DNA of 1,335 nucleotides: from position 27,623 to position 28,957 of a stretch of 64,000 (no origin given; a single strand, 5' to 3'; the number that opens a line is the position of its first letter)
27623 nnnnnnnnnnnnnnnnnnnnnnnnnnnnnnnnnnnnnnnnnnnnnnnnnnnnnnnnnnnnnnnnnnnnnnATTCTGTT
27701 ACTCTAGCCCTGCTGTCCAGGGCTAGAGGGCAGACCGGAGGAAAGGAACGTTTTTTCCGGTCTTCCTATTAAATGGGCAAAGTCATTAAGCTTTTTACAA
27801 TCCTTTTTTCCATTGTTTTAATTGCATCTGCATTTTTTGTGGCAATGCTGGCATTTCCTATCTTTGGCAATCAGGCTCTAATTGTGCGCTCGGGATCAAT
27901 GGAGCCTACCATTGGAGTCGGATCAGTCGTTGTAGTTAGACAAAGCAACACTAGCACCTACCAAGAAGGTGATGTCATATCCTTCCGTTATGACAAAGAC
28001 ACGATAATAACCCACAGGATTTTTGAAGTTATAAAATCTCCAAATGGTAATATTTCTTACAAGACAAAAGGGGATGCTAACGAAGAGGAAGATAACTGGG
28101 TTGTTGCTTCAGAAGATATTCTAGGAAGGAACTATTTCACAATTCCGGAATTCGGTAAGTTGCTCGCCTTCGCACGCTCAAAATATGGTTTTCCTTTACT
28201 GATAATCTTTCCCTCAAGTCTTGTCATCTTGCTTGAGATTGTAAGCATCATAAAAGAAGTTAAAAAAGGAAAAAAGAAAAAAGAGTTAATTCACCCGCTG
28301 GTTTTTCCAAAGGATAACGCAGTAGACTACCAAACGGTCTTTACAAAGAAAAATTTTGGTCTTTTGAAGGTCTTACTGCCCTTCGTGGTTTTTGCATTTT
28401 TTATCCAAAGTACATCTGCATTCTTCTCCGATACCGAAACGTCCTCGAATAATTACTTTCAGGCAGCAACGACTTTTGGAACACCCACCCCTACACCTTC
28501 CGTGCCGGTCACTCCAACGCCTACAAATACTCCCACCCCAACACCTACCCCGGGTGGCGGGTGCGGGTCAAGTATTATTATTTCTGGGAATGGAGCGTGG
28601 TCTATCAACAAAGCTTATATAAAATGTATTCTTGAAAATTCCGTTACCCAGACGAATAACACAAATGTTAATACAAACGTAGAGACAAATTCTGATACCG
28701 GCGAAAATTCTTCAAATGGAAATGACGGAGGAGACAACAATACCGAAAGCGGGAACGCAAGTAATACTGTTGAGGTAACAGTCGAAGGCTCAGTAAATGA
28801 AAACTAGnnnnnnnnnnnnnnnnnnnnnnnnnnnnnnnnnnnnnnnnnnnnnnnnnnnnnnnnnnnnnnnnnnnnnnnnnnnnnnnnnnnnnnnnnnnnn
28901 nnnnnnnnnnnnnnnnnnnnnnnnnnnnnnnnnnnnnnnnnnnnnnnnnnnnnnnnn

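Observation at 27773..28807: In-frame fusion of a SipW signal peptidase with its own candidate substrate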

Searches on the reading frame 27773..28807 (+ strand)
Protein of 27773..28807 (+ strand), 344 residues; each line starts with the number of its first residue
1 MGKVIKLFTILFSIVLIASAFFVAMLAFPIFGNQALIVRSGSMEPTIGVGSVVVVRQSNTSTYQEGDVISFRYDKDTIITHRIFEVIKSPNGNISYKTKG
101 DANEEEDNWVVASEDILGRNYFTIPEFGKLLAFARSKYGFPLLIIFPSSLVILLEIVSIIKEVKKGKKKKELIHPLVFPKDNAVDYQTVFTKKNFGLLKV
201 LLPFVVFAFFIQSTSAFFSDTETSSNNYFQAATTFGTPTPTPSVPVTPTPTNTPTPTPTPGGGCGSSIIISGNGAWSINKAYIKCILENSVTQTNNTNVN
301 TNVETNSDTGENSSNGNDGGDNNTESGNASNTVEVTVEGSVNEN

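Call 3: search_protein_families(library=pfam, proteins=[window:27773-28807:+], max_evalue=0.1)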
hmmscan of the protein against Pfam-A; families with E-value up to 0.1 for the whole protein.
window:27773-28807:+ (344 aa): 2 families
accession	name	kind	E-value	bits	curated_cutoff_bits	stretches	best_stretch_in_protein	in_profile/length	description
PF10502.14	Peptidase_S26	-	2e-05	25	22.9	1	16-77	9-69/168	Signal peptidase, peptidase S26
PF00717.28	Peptidase_S24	-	0.00056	20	23.3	1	35-83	37-82/116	Peptidase S24-like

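Call 4: search_protein_families(library=ncbifam, proteins=[window:27773-28807:+], max_evalue=0.1)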
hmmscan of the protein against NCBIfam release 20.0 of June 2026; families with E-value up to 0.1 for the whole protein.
window:27773-28807:+ (344 aa): 4 families
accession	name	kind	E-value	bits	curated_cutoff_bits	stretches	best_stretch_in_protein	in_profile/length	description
NF046067.1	SigPepSipWBacil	equivalog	2.6e-35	121.7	190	1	23-169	28-178/189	signal peptidase I SipW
TIGR02228.1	sigpep_I_arch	equivalog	1.3e-28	99.8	51.85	1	8-156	8-155/158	signal peptidase I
TIGR02227.1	sigpep_I_bact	equivalog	7e-07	29.3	47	1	18-83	5-74/162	signal peptidase I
TIGR04088.1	cognate_SipW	domain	0.00039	20.5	19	1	207-233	8-33/34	SipW-dependent-type signal peptide-containing protein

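Call 5: find_homologous_proteins(query=window:27773-28807:+)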
Query window:27773-28807:+ (344 aa): 315 proteins with E <= 0.001 among 8000 candidates; the best 120 are listed.
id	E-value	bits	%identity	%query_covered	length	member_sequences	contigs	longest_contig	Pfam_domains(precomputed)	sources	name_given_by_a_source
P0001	3.9e-221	751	100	100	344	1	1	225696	PF10502.15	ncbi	-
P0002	3.2e-121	422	69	69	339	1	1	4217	-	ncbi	-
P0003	8.1e-113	395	55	99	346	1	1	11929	-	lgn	-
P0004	1.5e-106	374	60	67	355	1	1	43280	-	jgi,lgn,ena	-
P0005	6.1e-100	352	51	99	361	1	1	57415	PF10502.15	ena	-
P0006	1.1e-90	322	53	88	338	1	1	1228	PF00717.29,PF10502.15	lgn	-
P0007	6.9e-85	303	50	67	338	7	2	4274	PF10502.15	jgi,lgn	jgi:signal peptidase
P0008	9.3e-84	299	49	85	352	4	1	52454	PF10502.15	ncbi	-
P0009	1.3e-82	295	58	74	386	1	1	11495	PF00353.26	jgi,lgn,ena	-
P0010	2.0e-82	295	57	75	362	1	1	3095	PF00353.26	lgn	-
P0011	1.4e-81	292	59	68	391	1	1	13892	PF00353.26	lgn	-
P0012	6.0e-76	273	45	88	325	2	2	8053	-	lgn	-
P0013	8.5e-76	273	54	75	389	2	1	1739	PF00353.26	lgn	-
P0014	3.4e-74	268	48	90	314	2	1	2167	-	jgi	-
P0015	3.4e-72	261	43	100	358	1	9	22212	PF00353.26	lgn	-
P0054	2.1e-54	203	48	75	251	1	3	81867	PF10502.15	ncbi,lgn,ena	ncbi:MAG: signal peptidase I [Patescibacteria group bacterium]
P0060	1.1e-52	197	59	50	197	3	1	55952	PF10502.15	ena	-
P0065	1.2e-51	194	40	68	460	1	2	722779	PF00932.26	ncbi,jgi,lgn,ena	-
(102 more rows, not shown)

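Call 13: find_encoding_contigs(protein=P0065, flank=8000, max_places=2)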
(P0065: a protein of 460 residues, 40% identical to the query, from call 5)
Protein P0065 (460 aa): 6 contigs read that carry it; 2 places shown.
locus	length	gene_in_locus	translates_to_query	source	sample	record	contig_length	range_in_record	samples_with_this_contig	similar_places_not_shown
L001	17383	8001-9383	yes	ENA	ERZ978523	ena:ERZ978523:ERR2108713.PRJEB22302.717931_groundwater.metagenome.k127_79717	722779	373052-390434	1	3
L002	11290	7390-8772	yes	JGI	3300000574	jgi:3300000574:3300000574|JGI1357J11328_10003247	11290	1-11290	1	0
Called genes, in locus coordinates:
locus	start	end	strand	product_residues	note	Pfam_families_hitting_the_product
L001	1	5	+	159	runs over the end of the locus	-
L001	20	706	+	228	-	PF00005:ABC_tran, PF13175:AAA_15 (faint), PF13304:AAA_21 (faint)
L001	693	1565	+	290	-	PF18075:FtsX_ECD, PF02687:FtsX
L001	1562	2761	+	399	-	PF24568:CC_PcsB (weak), PF01551:Peptidase_M23 (faint)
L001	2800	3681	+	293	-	PF00932:LTD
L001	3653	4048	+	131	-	PF04892:VanZ-LLP1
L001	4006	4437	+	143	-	PF02367:TsaE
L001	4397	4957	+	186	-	PF01300:Sua5_yciO_yrdC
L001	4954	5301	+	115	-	PF00814:TsaD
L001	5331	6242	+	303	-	PF01073:3Beta_HSD, PF01370:Epimerase, PF02719:Polysacc_synt_2, PF04321:RmlD_sub_bind, PF05368:NmrA, PF13460:NAD_binding_10, PF16363:GDP_Man_Dehyd, PF07993:NAD_binding_4 (weak)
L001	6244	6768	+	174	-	PF00293:NUDIX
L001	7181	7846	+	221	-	PF12389:Peptidase_M73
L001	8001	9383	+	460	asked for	PF00932:LTD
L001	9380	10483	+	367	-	PF00353:HemolysinCabind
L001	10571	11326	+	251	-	PF00483:NTP_transferase, PF12804:NTP_transf_3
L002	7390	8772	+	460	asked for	PF00932:LTD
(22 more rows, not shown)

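Call 15: find_encoding_contigs(protein=P0054, flank=6000, max_places=1)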
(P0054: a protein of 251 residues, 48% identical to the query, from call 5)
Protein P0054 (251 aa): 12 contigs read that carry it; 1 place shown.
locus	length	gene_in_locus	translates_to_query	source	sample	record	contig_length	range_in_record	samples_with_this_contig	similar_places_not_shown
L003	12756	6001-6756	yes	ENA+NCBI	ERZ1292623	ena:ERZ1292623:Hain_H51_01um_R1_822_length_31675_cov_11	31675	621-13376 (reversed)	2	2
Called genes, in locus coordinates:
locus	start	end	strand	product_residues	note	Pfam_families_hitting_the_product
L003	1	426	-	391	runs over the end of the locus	PF03952:Enolase_N, PF00113:Enolase_C, PF13378:MR_MLE_C (weak)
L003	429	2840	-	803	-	PF01326:PPDK_N, PF00391:PEP-utilizers, PF02896:PEP-utilizers_C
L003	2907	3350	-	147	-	PF03734:YkuD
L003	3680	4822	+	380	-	PF00092:VWA, PF13519:VWA_2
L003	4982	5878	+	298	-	PF12389:Peptidase_M73 (weak)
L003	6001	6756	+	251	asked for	PF10502:Peptidase_S26 (weak)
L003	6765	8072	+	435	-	PF00932:LTD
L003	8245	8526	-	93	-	PF12441:CopG_antitoxin (weak)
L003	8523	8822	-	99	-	-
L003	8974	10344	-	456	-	-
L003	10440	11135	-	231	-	PF13624:SurA_N_3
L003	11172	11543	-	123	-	PF00293:NUDIX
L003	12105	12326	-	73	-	PF07927:HicA_toxin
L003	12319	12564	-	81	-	PF15919:HicB_lk_antitox (weak)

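Call 16: find_encoding_contigs(protein=P0060, flank=6000, max_places=1)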
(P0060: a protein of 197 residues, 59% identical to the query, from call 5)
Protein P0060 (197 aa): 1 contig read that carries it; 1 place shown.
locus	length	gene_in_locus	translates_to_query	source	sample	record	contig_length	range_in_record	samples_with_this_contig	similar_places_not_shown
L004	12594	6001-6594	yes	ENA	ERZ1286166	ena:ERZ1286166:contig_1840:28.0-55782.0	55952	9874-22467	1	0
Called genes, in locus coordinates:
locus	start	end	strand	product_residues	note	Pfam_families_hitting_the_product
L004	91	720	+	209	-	PF00206:Lyase_1 (weak)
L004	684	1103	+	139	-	-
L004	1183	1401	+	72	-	PF10397:ADSL_C (faint)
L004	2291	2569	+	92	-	-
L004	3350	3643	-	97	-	-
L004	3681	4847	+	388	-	PF00092:VWA, PF13519:VWA_2 (weak)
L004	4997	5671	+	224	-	PF12389:Peptidase_M73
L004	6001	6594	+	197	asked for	PF10502:Peptidase_S26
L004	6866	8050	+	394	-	PF00932:LTD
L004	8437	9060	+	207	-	PF12697:Abhydrolase_6 (weak), PF02089:Palm_thioest (weak), PF07819:PGAP1 (weak), PF00561:Abhydrolase_1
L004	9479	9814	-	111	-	PF03819:MazG (weak), PF12643:MazG-like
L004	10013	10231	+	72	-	-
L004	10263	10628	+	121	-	PF01566:Nramp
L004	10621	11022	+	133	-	PF01566:Nramp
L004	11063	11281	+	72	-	PF01566:Nramp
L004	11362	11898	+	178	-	PF03462:PCRF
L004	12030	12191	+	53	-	-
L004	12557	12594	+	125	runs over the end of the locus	-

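Call 21: search_protein_representatives(protein=window:27773-28804:+)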
Query: 344 residues. Proteins with E-value up to 0.001 (for the whole library): 21934; up to 1e-10: 6922; up to 1e-30: 101. The best 150 are listed.
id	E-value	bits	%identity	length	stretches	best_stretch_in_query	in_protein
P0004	4.7e-107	374.0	58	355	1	1-344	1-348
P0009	4.0e-83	295.4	60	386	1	1-253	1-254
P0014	1.1e-74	267.7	51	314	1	25-343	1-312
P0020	2.5e-65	236.9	50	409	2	14-308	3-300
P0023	9.5e-63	228.4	55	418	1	1-268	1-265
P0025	6.6e-62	225.7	52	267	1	3-262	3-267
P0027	7.0e-61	222.3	49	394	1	2-252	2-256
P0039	3.8e-58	213.3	51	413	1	1-262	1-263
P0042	6.0e-58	212.6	48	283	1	3-261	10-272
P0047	1.3e-56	208.2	49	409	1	5-244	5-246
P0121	8.7e-54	199.0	53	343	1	1-235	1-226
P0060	3.4e-53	197.0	59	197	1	1-179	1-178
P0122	2.2e-52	194.4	52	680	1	1-237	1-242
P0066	5.4e-52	193.1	51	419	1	4-244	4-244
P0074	4.8e-50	186.7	44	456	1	4-262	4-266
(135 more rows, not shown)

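Call 39: predict_structure(alignment_id=A1)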
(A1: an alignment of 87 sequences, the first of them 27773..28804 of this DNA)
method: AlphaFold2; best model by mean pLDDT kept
length: 344 residues; sequences in the alignment: 87
mean_pLDDT: 72.8   pTM: 0.52
mean pLDDT of the five models: 72.8, 71.7, 71.6, 70.2, 69.1
residues with pLDDT >= 90: 147; 70-90: 43; 50-70: 72; < 50: 82
segments of 3 or more residues with pLDDT < 50: 180-188, 258-263, 292-344
pLDDT, mean of each block of 10 residues (from residue 1): 92 95 89 93 96 94 95 96 97 97 94 97 95 93 92 92 86 58 48 63 80 59 55 64 52 50 52 54 53 43 39 38 40 45 36
secondary structure, 60 per line:
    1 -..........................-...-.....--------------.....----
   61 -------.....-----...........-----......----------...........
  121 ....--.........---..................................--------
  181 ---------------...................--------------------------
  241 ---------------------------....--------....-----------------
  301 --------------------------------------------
elements in order: H2-27 E33-37 E52-56 E68-72 E78-88 E94-99 E110-112 E116-124 H127-135 H139-172 H196-214 E268-271 E280-283

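Call 43: fold_search(model_id=the predicted structure, library=pdb)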
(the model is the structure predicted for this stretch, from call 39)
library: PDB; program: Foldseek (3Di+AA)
matches with E <= 10: 555; with E <= 0.001: 3
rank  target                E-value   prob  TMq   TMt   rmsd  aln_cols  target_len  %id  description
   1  7p2q_A                1.3e-06  1.00  0.28  0.61   6.6       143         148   26  Human Signal Peptidase Complex Paralog C (SPC-C) (released 2021-10-06)
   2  7p2p_A                9.7e-06  1.00  0.29  0.63   6.8       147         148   24  Human Signal Peptidase Complex Paralog A (SPC-A) (released 2021-10-06)
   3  4n31_A                2.8e-04  1.00  0.23  0.54   6.8       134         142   14  Structure and activity of Streptococcus pyogenes SipA: a signal peptidase homologue essential for pilus polymerisation (released 2014-08-20)
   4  4wvi_A                1.1e-03  1.00  0.23  0.15   6.4       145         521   14  Crystal structure of the Type-I signal peptidase from Staphylococcus aureus (SpsB) in complex with a substrate peptide (released 2015-09-23)
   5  4wvj_A                1.3e-03  1.00  0.23  0.15   6.7       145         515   14  Crystal structure of the Type-I signal peptidase from Staphylococcus aureus (SpsB) in complex with an inhibitor peptid (released 2015-09-23)
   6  4wvh_A                1.8e-03  1.00  0.23  0.15   6.6       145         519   13  Crystal structure of the Type-I signal peptidase from Staphylococcus aureus (SpsB) in complex with a substrate peptide (released 2015-09-23)
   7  4n31_B                1.9e-03  1.00  0.22  0.54   6.9       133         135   13  Structure and activity of Streptococcus pyogenes SipA: a signal peptidase homologue essential for pilus polymerisation (released 2014-08-20)
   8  1kca_A                3.3e-03  1.00  0.20  0.58   5.1       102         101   14  Crystal Structure of the lambda Repressor C-terminal Domain Octamer (released 2001-12-21)
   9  4wvg_A                3.7e-03  1.00  0.22  0.15   6.7       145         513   13  Crystal structure of the Type-I signal peptidase from Staphylococcus aureus (SpsB). (released 2015-09-23)
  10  1f39_A                7.8e-03  1.00  0.19  0.57   5.1       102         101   14  CRYSTAL STRUCTURE OF THE LAMBDA REPRESSOR C-TERMINAL DOMAIN (released 2000-07-26)
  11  1t7d_B                1.4e-02  1.00  0.15  0.22  11.1        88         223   22  Crystal structure of Escherichia coli type I signal peptidase in complex with a lipopeptide inhibitor (released 2004-07-13)
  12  3s04_A                1.5e-02  1.00  0.14  0.23  11.7        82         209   22  Crystal structure of Escherichia coli type I signal peptidase in complex with an Arylomycin Lipoglycopeptide Antibioti (released 2011-10-05)
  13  1t7d_A                2.1e-02  1.00  0.14  0.23  10.3        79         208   22  Crystal structure of Escherichia coli type I signal peptidase in complex with a lipopeptide inhibitor (released 2004-07-13)
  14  1kn9_B                2.3e-02  0.99  0.14  0.22  12.4        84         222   20  CRYSTAL STRUCTURE OF A BACTERIAL SIGNAL PEPTIDASE APO-ENZYME, IMPLICATIONS FOR SIGNAL PEPTIDE BINDING AND THE SER-LYS  (released 2002-01-30)
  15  2hnf                  2.9e-02  0.99  0.18  0.42   4.8        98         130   15  Structure of a Hyper-cleavable Monomeric Fragment of Phage lambda Repressor Containing the Cleavage Site Region (released 2006-09-19)
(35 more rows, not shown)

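Call 48: find_related_loci(query=A1, collection=genome_contigs, flank=7000)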
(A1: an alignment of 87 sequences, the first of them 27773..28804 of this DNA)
Query A1 (344 aa) in genome_contigs; peptide patterns used: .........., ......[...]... (x = any residue, [..] = any of these).
600 stretches matched a pattern (row limit reached: there are more); 572 encode a relative of the query (tblastn E <= 1e-3); the best 80 are kept; 80 distinct loci.
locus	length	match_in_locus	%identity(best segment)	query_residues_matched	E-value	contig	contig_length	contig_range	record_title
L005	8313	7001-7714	51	1-237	2e-67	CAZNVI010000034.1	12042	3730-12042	MAG TPA_asm: uncultured Gammaproteobacteria bacterium isolate SRP192515_co1_25 genome assembly, contig: NODE_5205_length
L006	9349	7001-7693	45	1-237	5e-55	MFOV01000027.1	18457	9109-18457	MAG: Candidatus Levybacteria bacterium RIFCSPLOWO2_01_FULL_39_10 rifcsplowo2_01_scaffold_8690, whole genome shotgun sequ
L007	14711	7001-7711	43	1-235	3e-51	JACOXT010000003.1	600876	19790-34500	MAG: Candidatus Levyibacteriota bacterium isolate NC_groundwater_160_Ag_S-0.1um_36_20 S4_GD2017_2_S1_scaffold_58, whole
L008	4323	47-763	40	1-235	2e-47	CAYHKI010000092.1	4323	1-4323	MAG TPA_asm: uncultured Gammaproteobacteria bacterium isolate ERP119705_co13_618 genome assembly, contig: NODE_25995_len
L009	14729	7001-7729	37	29-255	1e-43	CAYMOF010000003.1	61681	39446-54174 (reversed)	MAG TPA_asm: uncultured Candidatus Saccharibacteria bacterium isolate SRP141376_co2_385 genome assembly, contig: NODE_12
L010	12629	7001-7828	37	1-269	4e-35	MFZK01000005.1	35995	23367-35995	MAG: Candidatus Roizmanbacteria bacterium RIFCSPHIGHO2_02_FULL_37_13b rifcsphigho2_02_scaffold_1405, whole genome shotgu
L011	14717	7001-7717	36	3-245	1e-32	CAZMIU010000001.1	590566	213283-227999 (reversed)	MAG TPA_asm: uncultured Candidatus Saccharibacteria bacterium isolate SRP292972_co1_74 genome assembly, contig: NODE_16_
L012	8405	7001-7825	33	1-236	6e-32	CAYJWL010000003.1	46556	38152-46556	MAG TPA_asm: uncultured Candidatus Saccharibacteria bacterium isolate ERP125453_co1_506 genome assembly, contig: NODE_55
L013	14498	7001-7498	42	5-167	3e-31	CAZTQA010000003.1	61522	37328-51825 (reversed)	MAG TPA_asm: uncultured Candidatus Saccharibacteria bacterium isolate SRP178699_co2_535 genome assembly, contig: NODE_11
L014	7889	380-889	42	5-170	1e-30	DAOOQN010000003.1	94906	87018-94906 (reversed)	MAG TPA_asm: bacterium isolate AMR_MDS_2570 NODE_220_length_94906_cov_13.601333, whole genome shotgun sequence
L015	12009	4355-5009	42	6-232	1e-30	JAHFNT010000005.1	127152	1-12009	MAG: Candidatus Nomurabacteria bacterium isolate nzgw487 NODE_108_length_127153_cov_5.038156, whole genome shotgun seque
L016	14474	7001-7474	38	9-171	3e-30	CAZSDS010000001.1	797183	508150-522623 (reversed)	MAG TPA_asm: uncultured Candidatus Saccharibacteria bacterium isolate SRP144015_co1_51 genome assembly, contig: NODE_1_l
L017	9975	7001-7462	42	30-175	5e-30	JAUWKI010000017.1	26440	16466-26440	MAG: Actinomycetes bacterium isolate CSMAG_2342 CSMAG_2342_k127_5663094_length_26440_cov_472.6412, whole genome shotgun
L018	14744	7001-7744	36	4-238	1e-29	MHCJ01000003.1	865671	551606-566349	MAG: Candidatus Chisholmbacteria bacterium RIFCSPHIGHO2_01_FULL_52_32 rifcsphigho2_01_scaffold_32, whole genome shotgun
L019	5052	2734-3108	47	34-166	8e-30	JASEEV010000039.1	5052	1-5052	MAG: Methanocellales archaeon isolate Yes46-07 NODE_39_length_5052_cov_40.432059, whole genome shotgun sequence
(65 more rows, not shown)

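Call 57: list_cluster_members(proteins=[P0001, P0237, P0002])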
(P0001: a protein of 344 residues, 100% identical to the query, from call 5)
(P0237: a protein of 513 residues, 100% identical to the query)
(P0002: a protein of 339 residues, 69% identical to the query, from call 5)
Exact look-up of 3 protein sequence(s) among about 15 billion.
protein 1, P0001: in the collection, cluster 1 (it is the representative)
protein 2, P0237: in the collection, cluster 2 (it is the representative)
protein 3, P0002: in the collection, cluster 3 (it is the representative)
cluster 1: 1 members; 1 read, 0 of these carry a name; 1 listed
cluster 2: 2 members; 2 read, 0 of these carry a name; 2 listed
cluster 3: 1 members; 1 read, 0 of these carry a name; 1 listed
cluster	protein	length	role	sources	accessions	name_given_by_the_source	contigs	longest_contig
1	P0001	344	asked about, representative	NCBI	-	-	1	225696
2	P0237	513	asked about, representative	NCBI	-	-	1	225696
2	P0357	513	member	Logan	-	-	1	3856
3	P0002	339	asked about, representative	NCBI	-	-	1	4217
